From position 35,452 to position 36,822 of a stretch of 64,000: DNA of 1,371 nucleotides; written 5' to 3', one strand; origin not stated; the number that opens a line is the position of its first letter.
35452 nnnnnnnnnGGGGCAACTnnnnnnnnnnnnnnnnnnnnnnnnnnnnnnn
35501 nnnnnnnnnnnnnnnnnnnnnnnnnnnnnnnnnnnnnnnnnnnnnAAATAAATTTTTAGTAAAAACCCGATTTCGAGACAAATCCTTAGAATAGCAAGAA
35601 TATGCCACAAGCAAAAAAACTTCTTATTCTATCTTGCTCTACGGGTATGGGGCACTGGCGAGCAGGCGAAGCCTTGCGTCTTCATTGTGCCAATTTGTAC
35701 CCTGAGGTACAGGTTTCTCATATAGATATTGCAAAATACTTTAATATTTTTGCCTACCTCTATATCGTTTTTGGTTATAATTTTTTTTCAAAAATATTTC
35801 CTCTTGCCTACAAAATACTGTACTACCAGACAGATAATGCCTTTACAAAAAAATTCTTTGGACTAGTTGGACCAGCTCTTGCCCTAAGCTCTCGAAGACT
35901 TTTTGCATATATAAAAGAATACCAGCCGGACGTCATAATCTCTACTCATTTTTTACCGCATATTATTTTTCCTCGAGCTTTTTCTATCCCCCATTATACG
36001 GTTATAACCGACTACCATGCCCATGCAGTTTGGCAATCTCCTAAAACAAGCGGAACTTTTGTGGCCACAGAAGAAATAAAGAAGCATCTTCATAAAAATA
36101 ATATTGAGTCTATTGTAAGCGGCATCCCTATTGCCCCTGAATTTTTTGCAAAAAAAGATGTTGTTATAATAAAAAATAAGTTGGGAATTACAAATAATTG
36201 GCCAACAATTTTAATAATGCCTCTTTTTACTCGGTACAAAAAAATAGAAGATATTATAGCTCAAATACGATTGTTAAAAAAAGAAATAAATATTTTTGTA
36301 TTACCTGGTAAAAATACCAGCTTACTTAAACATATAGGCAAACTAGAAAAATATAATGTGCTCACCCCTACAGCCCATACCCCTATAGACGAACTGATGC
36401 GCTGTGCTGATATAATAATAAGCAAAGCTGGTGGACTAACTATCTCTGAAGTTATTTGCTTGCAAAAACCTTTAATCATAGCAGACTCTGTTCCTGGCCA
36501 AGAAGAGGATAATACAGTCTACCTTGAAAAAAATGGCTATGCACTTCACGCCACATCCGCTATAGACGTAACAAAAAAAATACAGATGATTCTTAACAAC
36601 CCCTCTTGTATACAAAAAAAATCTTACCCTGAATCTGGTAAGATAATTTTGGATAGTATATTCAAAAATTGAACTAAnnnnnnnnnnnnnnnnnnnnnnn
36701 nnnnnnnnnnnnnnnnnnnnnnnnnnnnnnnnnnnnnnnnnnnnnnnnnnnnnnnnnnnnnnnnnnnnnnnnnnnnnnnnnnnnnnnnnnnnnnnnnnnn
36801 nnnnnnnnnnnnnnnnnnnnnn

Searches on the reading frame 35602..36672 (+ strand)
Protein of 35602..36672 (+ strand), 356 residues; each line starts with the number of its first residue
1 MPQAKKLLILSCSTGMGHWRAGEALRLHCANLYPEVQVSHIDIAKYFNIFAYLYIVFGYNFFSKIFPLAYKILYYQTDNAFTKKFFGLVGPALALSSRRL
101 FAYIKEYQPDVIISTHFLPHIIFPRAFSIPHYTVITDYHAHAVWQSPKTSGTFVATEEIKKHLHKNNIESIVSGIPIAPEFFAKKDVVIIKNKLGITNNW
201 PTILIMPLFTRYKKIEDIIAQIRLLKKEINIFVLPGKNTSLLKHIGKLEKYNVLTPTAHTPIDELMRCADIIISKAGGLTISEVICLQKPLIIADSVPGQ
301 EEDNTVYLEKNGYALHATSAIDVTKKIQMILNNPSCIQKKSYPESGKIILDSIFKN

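Call 72: search_protein_families(library=pfam, proteins=[window:35602-36672:+], max_evalue=0.00001)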
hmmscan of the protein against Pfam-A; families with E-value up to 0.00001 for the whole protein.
window:35602-36672:+ (356 aa): 3 families
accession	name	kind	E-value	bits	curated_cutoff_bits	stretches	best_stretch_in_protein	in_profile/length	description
PF06925.17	MGDG_synth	-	4.4e-19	69.6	25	1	18-177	1-169/169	Monogalactosyldiacylglycerol (MGDG) synthase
PF04101.22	Glyco_tran_28_C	-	4.6e-08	33.7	22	1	225-316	25-122/166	Glycosyltransferase family 28 C-terminal domain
PF00534.26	Glycos_transf_1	-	2.8e-07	30.7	26.4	1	190-334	5-159/172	Glycosyl transferases group 1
